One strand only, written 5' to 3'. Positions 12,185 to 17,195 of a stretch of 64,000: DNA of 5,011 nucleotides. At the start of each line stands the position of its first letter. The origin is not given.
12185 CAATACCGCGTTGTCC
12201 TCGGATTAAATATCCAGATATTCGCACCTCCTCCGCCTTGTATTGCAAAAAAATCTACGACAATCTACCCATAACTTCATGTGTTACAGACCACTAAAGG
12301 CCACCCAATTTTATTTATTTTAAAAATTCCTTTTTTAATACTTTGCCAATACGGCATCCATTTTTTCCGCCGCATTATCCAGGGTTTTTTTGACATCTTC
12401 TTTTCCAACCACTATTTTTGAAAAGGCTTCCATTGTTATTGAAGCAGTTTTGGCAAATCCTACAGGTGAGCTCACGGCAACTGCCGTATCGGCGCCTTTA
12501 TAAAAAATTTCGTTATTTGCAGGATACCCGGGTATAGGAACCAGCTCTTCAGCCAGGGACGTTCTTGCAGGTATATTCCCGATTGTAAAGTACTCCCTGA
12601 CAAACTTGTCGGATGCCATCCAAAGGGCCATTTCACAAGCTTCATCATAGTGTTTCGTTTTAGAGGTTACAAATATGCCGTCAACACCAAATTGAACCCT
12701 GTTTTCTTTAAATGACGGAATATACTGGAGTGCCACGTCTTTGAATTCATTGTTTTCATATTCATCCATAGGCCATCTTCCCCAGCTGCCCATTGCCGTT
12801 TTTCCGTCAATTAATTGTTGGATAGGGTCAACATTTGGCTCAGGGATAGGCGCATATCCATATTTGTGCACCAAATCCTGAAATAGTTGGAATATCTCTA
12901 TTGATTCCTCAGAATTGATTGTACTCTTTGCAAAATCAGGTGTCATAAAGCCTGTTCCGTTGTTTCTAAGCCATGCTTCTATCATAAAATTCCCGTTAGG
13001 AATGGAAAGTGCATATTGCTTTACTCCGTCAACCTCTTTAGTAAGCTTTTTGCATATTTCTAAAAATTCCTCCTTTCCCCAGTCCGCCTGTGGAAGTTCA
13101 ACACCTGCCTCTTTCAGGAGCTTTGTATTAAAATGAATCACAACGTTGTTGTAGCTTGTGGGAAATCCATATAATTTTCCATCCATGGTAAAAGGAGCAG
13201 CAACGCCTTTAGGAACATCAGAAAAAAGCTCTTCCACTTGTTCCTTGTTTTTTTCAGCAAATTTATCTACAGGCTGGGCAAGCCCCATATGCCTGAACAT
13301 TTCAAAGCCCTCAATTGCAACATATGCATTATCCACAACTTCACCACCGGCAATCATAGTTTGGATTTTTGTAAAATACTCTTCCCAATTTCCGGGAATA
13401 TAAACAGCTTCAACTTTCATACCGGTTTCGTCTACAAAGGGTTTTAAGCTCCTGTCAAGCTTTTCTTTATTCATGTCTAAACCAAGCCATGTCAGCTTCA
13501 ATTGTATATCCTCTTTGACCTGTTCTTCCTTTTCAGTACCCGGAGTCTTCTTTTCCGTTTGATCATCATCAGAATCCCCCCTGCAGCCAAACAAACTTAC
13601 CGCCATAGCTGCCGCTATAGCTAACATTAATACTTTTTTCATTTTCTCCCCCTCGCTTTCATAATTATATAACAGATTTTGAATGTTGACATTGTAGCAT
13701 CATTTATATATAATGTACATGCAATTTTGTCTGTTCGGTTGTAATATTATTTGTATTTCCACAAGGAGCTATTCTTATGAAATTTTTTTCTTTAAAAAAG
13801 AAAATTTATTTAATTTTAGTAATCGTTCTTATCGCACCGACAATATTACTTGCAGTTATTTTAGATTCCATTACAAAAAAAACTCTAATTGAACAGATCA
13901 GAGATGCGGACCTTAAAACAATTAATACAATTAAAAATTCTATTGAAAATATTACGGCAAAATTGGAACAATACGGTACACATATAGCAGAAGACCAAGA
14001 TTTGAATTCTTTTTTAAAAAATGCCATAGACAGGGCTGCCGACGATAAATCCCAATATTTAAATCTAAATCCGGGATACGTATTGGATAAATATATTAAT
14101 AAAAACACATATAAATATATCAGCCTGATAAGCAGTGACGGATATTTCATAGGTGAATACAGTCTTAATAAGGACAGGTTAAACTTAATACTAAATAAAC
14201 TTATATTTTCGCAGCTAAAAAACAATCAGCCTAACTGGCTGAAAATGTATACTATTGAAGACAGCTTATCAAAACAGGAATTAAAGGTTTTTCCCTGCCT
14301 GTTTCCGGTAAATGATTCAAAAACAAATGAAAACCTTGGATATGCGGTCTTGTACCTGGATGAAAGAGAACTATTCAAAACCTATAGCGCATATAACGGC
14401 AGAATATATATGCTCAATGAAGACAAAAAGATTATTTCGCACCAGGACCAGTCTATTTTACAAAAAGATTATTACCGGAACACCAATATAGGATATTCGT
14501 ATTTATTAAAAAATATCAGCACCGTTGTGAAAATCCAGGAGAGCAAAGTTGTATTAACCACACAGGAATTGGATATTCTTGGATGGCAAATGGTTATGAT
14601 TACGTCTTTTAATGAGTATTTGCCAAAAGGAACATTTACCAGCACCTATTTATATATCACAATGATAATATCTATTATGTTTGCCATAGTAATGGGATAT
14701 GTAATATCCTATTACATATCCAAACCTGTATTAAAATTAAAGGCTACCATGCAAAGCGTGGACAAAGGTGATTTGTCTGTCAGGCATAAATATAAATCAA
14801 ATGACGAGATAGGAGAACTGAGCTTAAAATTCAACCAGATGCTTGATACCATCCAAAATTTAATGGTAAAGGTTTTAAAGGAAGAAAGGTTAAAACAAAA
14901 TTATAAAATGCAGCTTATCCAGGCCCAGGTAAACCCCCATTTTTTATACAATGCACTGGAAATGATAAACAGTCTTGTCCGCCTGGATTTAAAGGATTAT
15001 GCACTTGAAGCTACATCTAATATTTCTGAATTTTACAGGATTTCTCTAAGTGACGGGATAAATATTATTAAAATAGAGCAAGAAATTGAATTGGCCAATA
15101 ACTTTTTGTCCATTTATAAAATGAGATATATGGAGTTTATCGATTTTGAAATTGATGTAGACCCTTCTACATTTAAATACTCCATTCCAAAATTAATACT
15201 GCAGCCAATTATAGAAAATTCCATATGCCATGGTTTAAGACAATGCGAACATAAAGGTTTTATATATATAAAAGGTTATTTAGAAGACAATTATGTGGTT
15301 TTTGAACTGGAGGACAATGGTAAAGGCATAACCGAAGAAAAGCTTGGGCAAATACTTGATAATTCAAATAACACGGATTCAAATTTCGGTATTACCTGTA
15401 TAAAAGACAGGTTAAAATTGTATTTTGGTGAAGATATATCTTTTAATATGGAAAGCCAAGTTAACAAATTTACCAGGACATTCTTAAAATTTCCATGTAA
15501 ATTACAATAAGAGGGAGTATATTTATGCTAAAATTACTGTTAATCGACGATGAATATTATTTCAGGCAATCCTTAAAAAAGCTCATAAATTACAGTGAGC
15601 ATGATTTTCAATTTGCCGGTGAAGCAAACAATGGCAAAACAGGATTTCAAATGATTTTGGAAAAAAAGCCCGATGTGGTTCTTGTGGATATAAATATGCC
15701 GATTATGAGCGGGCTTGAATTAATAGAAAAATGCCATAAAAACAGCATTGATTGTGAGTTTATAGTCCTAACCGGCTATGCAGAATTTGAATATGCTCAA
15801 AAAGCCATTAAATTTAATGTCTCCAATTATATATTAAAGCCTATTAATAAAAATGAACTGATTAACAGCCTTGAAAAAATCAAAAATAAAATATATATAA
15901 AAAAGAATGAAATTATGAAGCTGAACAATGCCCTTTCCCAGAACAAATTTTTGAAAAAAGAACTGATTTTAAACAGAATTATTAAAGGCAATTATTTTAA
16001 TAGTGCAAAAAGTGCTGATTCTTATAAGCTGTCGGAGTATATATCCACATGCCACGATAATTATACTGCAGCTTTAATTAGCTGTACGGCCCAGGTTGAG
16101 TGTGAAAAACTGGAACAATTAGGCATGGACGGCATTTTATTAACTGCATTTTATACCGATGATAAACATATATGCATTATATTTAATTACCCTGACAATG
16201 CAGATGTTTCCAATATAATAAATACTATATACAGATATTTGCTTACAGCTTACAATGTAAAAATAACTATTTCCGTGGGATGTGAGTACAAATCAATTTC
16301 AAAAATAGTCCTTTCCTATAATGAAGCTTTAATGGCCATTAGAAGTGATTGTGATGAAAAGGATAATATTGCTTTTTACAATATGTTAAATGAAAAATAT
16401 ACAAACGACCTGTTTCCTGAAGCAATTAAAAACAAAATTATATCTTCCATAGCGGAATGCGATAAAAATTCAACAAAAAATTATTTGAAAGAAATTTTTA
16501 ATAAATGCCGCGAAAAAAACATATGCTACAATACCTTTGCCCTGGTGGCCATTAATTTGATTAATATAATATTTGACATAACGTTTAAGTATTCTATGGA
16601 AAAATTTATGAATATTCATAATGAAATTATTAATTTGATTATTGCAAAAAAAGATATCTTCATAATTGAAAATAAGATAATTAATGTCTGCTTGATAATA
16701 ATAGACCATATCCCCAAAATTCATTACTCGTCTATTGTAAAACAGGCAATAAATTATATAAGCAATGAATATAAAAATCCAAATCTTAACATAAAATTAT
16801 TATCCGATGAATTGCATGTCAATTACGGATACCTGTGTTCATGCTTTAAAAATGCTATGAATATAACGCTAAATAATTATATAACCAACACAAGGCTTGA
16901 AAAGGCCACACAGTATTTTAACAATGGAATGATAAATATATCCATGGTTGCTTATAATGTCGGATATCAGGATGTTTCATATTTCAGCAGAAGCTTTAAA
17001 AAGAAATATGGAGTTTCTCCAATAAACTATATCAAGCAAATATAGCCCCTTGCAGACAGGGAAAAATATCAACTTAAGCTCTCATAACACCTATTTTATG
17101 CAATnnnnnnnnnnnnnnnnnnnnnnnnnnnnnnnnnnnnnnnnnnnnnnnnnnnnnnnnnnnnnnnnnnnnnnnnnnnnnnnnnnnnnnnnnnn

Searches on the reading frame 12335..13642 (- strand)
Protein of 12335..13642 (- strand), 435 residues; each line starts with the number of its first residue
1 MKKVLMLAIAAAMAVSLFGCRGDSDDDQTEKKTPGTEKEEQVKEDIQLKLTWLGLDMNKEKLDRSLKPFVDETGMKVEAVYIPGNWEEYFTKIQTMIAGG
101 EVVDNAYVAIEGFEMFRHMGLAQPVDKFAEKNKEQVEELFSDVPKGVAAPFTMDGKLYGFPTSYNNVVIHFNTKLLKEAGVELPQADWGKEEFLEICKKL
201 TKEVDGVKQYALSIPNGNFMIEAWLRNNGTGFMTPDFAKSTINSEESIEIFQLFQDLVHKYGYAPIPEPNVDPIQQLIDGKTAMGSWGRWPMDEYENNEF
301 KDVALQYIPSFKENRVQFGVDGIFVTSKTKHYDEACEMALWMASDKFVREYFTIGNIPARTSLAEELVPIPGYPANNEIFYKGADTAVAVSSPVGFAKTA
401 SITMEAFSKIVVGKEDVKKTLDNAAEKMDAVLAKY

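Call 69: search_protein_families(library=pfam, proteins=[window:12335-13642:-], max_evalue=0.00001)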
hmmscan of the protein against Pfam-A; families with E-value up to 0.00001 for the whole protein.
window:12335-13642:- (435 aa): 2 families
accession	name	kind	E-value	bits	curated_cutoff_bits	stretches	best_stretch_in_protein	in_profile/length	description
PF13416.11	SBP_bac_8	-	3.2e-25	89.9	27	1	67-365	4-267/279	Bacterial extracellular solute-binding protein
PF01547.30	SBP_bac_1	-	7.3e-21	75.9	26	1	66-346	10-304/307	Bacterial extracellular solute-binding protein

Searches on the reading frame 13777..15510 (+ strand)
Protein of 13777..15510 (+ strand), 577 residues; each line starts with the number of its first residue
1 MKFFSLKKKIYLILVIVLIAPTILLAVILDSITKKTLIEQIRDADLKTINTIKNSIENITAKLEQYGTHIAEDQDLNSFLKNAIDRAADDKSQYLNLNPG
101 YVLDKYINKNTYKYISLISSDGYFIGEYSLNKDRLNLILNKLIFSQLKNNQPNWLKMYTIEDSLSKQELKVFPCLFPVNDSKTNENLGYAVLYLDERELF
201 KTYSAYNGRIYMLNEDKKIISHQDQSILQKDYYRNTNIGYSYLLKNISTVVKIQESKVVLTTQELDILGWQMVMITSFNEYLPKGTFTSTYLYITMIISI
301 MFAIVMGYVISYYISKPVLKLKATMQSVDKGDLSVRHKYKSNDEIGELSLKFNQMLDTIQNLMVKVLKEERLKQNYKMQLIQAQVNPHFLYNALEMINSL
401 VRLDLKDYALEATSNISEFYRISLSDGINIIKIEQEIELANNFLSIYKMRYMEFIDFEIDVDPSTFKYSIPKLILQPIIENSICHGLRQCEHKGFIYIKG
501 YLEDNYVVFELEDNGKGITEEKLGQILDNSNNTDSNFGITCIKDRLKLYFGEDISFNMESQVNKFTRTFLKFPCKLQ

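Call 69: search_protein_families(library=pfam, proteins=[window:13777-15510:+], max_evalue=0.00001)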
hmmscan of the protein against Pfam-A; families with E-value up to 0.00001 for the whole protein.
window:13777-15510:+ (577 aa): 4 families
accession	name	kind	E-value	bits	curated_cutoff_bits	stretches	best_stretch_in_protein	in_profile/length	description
PF06580.19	His_kinase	-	9.8e-18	64.6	25.2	1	377-452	2-78/81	Histidine kinase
PF00672.30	HAMP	-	4.9e-11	43.2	25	1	310-360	2-52/53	HAMP domain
PF02743.24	dCache_1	-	5.6e-09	36.3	45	1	36-273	2-238/240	Cache domain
PF02518.31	HATPase_c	-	3.9e-06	27.7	26.4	0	473-573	8-108/111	Histidine kinase-, DNA gyrase B-, and HSP90-like ATPase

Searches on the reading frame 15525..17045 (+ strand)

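Call 69: search_protein_families(library=pfam, proteins=[window:15525-17045:+], max_evalue=0.00001)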
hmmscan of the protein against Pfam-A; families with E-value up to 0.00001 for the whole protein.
window:15525-17045:+ (506 aa): 3 families
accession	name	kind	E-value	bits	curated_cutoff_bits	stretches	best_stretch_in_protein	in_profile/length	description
PF00072.30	Response_reg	-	1.3e-23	83.8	30.2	1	5-116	2-110/111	Response regulator receiver domain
PF00165.29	HTH_AraC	-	5.8e-17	61.8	26.6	1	471-504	10-42/42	Bacterial regulatory helix-turn-helix proteins, AraC family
PF12833.13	HTH_18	-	1.8e-15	57.4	33.6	1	426-504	1-79/80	Helix-turn-helix domain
